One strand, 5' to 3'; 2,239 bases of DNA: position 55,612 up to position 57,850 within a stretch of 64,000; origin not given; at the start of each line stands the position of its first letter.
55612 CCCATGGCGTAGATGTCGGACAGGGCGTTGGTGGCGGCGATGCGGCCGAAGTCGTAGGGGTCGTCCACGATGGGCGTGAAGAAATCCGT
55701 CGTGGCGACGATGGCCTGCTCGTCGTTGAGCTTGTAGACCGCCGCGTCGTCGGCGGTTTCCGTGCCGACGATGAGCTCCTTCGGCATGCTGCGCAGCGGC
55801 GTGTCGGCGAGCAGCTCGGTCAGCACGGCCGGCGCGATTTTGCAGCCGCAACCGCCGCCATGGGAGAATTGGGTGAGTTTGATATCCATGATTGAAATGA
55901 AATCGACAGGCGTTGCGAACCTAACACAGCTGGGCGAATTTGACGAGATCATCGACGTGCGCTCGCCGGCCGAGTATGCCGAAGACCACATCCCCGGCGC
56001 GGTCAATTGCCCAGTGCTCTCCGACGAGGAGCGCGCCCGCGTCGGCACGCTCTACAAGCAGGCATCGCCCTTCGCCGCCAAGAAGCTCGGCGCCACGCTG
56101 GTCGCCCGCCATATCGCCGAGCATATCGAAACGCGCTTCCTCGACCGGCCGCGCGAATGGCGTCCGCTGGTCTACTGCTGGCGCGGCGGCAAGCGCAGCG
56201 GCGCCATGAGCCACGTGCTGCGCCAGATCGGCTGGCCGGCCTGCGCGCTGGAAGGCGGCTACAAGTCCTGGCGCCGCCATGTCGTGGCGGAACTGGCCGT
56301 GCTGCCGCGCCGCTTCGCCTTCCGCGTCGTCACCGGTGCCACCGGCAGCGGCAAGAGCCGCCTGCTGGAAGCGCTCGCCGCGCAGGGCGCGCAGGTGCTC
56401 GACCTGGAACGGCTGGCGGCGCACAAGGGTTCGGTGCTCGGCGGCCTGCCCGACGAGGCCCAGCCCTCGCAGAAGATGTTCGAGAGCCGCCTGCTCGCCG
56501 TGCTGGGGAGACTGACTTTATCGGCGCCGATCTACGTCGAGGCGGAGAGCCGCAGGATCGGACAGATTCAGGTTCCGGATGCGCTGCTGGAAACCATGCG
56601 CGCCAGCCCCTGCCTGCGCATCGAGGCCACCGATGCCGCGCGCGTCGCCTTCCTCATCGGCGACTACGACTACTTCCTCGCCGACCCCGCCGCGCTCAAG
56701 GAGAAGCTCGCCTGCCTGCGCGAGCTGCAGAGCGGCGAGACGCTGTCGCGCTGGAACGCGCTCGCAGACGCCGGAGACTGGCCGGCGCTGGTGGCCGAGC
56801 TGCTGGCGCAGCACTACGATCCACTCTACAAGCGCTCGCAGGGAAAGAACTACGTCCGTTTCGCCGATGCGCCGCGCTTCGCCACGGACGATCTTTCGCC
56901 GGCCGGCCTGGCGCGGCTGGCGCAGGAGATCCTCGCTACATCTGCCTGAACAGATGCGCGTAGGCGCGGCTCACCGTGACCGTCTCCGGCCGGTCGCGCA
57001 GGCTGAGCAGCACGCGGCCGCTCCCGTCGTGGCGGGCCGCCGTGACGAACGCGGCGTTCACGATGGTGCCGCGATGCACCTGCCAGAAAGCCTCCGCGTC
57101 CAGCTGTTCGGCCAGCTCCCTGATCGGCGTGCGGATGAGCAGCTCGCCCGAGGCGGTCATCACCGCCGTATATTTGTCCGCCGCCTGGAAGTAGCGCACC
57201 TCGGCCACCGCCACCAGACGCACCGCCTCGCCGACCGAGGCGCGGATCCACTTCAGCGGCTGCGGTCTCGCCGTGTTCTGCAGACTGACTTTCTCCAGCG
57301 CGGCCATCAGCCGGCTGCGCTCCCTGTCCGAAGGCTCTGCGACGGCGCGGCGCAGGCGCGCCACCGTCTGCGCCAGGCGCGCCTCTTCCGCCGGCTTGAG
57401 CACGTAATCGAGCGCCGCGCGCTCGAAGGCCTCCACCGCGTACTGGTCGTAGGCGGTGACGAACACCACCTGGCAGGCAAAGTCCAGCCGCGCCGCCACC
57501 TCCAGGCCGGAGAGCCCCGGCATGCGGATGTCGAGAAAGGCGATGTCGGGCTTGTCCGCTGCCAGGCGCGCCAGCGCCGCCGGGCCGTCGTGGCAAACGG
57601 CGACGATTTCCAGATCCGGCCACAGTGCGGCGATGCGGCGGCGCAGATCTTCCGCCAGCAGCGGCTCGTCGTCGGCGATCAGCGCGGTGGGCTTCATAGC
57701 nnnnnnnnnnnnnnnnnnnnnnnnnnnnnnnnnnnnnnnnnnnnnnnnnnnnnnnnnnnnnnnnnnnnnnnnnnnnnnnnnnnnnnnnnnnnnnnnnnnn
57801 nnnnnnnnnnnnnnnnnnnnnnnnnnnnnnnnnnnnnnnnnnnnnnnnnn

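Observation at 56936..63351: Self-contained LytS/LytTR cassette: reductase, DUF2269, 2TM, micro-peptide, ABC exporter and Tat hydrolase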

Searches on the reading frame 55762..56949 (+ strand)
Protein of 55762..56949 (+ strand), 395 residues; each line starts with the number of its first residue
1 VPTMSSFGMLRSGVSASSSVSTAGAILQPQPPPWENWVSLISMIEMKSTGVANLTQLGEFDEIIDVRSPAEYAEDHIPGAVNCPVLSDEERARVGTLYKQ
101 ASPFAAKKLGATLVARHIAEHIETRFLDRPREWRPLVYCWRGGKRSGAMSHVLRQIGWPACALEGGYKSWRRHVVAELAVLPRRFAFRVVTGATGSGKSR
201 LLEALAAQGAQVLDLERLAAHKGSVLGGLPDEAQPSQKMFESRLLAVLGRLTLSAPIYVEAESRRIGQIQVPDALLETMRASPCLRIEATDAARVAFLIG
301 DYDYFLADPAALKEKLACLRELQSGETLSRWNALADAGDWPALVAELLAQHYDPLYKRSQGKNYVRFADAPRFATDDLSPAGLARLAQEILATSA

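Call 3: search_protein_families(library=pfam, proteins=[window:55762-56949:+], max_evalue=0.01)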
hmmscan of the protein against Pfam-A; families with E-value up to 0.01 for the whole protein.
window:55762-56949:+ (395 aa): 4 families
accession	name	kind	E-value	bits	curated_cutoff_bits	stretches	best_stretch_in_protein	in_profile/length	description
PF00581.25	Rhodanese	-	4.2e-13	50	22.2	1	59-172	13-101/102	Rhodanese-like domain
PF13401.12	AAA_22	-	0.0018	19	27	0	188-221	8-33/130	AAA domain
PF13238.12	AAA_18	-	0.0036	18.2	29.4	0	189-248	2-60/128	AAA domain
PF13521.12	AAA_28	-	0.0099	16.5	27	0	189-213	3-28/164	AAA domain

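Call 7: search_protein_families(library=ncbifam, proteins=[window:55762-56949:+], max_evalue=0.001)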
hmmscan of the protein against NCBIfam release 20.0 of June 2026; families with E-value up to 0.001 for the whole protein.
window:55762-56949:+ (395 aa): 10 families
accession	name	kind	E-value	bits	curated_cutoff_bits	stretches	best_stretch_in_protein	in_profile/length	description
NF008752.0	PRK11784.1-4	equivalog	1.5e-154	514.1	266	1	50-393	8-351/357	tRNA 2-selenouridine(34) synthase MnmH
TIGR03167.1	tRNA_sel_U_synt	equivalog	1.7e-110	369.3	219.75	1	60-365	2-307/311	tRNA 2-selenouridine(34) synthase MnmH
NF008750.0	PRK11784.1-2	equivalog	4.2e-92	308.9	241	1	59-362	14-315/346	tRNA 2-selenouridine(34) synthase MnmH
NF008751.0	PRK11784.1-3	equivalog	2.2e-54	185.1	361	1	63-302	20-257/367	tRNA 2-selenouridine(34) synthase MnmH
NF008749.0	PRK11784.1-1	equivalog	1.3e-37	129.8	548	1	62-302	19-257/364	tRNA 2-selenouridine(34) synthase MnmH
TIGR04568.1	arch_SelU_Nterm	equivalog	7.8e-18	65.1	200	1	53-171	95-213/215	selenouridine synthase SelU-like subunit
TIGR04569.1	arch_SelU_Cterm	equivalog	3e-06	27.3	180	1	191-275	7-93/217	selenouridine synthase SelU-like subunit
NF007627.0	PRK10287.1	equivalog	5.6e-06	26.5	102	0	63-90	23-50/104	thiosulfate sulfurtransferase PspE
TIGR02981.1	phageshock_pspE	exception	3.2e-05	24.2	126.3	0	62-87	20-45/101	thiosulfate sulfurtransferase PspE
NF001195.0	PRK00162.1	equivalog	0.00029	21.1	102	0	113-178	38-104/108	thiosulfate sulfurtransferase GlpE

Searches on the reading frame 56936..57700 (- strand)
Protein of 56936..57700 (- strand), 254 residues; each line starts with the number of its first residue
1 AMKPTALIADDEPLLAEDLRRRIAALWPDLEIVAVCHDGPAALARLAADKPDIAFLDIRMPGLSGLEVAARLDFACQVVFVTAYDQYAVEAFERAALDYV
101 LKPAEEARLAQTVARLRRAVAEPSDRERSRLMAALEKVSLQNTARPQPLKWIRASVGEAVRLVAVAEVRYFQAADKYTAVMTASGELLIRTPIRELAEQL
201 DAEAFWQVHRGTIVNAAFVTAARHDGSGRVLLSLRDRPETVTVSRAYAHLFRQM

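Call 3: search_protein_families(library=pfam, proteins=[window:56936-57700:-], max_evalue=0.01)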
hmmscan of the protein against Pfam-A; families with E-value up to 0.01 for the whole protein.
window:56936-57700:- (254 aa): 3 families
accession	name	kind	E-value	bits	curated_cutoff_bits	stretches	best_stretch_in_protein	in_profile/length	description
PF04397.21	LytTR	-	5.1e-20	72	22.6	1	160-253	3-95/98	LytTr DNA-binding domain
PF00072.30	Response_reg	-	2.4e-19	70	30.2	1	7-113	2-110/111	Response regulator receiver domain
PF19613.4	DUF6118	-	0.0057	16.6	27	1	133-223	53-139/245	Family of unknown function (DUF6118)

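Call 7: search_protein_families(library=ncbifam, proteins=[window:56936-57700:-], max_evalue=0.001)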
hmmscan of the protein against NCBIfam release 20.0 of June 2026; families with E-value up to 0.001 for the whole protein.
window:56936-57700:- (254 aa): 63 families (the best 25 are shown)
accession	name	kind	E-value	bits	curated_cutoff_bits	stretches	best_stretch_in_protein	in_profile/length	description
NF008677.0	PRK11697.1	equivalog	3.3e-41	141.2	246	1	5-253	3-233/238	two-component system response regulator BtsR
NF010684.1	PRK14084.1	equivalog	3.9e-30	105.4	375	1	6-253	3-250/254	response regulator transcription factor LytR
NF009206.0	PRK12555.1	subfamily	3.5e-14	52.5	342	1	7-159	4-165/340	chemotaxis-specific protein-glutamate methyltransferase CheB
NF011896.0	PRK15369.1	equivalog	1.4e-12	47.7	242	1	5-113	5-120/211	two component system response regulator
NF040689.1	MtrAB_MtrA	equivalog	3.9e-12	46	300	1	7-125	2-122/219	MtrAB system response regulator MtrA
TIGR02875.1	spore_0_A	equivalog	4.1e-12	45.9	200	1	7-134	6-139/262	sporulation transcription factor Spo0A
NF008469.0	PRK11361.1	equivalog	1.9e-11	43.3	714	1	6-115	7-118/461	acetoacetate metabolism transcriptional regulator AtoC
NF001965.0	PRK00742.1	subfamily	2.5e-11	43.4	293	1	6-144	6-152/357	chemotaxis-specific protein-glutamate methyltransferase CheB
NF007935.0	PRK10651.1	equivalog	4.6e-11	42.3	250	1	5-115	8-122/216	two-component system response regulator NarL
NF041733.1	resp_reg_CseB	equivalog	6.5e-11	42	350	1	33-134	27-133/228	two-component system response regulator CseB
NF008176.1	PRK10923.1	equivalog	2.5e-10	39.5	620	1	35-132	32-131/469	nitrogen regulation protein NR(I)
NF041946.1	LuxO_transreg_Vib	equivalog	1.5e-09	37.2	800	1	33-122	23-117/463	quorum-sensing sigma-54 dependent transcriptional regulator LuxO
NF052445.1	RespRegMctR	equivalog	1.8e-09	37.3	300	1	7-115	5-117/205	two-component system response regulator MctR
NF007135.0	PRK09581.1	equivalog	2e-09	36.8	474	1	33-119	29-122/457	PleD family two-component system response regulator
NF008296.0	PRK11083.1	equivalog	3.2e-09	36.5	273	1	3-122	3-124/228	two-component system response regulator CreB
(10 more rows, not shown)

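Call 52: search_solved_structures(query=window:56936-57697:-, max_evalue=0.00001)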
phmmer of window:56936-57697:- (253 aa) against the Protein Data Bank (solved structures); distinct sequences matched with E-value up to 0.00001: 72 (the best 60 are shown).
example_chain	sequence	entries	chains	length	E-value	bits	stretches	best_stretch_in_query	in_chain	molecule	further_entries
6m8o_A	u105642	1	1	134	2.8e-15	60.2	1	5-124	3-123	DNA-binding response regulator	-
2qv0_A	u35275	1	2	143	2.8e-15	60.1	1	5-119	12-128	Protein mrkE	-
6swf_A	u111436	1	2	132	1.2e-14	58.1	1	5-120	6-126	Two-component response regulator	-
6swb_A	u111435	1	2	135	1.5e-14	57.8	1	5-120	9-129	Two-component response regulator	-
3eul_A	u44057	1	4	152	1.5e-12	51.2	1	4-113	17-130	POSSIBLE NITRATE/NITRITE RESPONSE TRANSCRIPTIONAL REGULATORY PROTEIN NARL (DNA-binding res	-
9xzo_A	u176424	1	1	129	3.2e-11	46.9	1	5-112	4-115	De novo protein M1X0B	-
6swl_A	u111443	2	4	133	6.3e-11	45.9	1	3-127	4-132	Two-component response regulator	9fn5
6wsh_A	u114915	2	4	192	5e-10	43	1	5-141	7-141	Response regulator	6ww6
2gwr_A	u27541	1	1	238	5.6e-10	42.8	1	3-124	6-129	DNA-binding response regulator mtrA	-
1dz3_A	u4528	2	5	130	7.9e-10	42.3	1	6-114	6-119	Stage 0 sporulation protein A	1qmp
3a0r_B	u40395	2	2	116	9.6e-10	42.1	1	5-114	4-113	Response regulator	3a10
3a0u_A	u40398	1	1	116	9.6e-10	42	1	5-114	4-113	Response regulator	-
3cz5_A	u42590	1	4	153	1.2e-09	41.7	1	6-115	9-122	Two-component response regulator, LuxR family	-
3nhz_A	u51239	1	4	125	1.3e-09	41.6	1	2-117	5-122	Two component system transcriptional regulator mtrA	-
2oqr_A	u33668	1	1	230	1.4e-09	41.5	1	4-125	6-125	Sensory transduction protein regX3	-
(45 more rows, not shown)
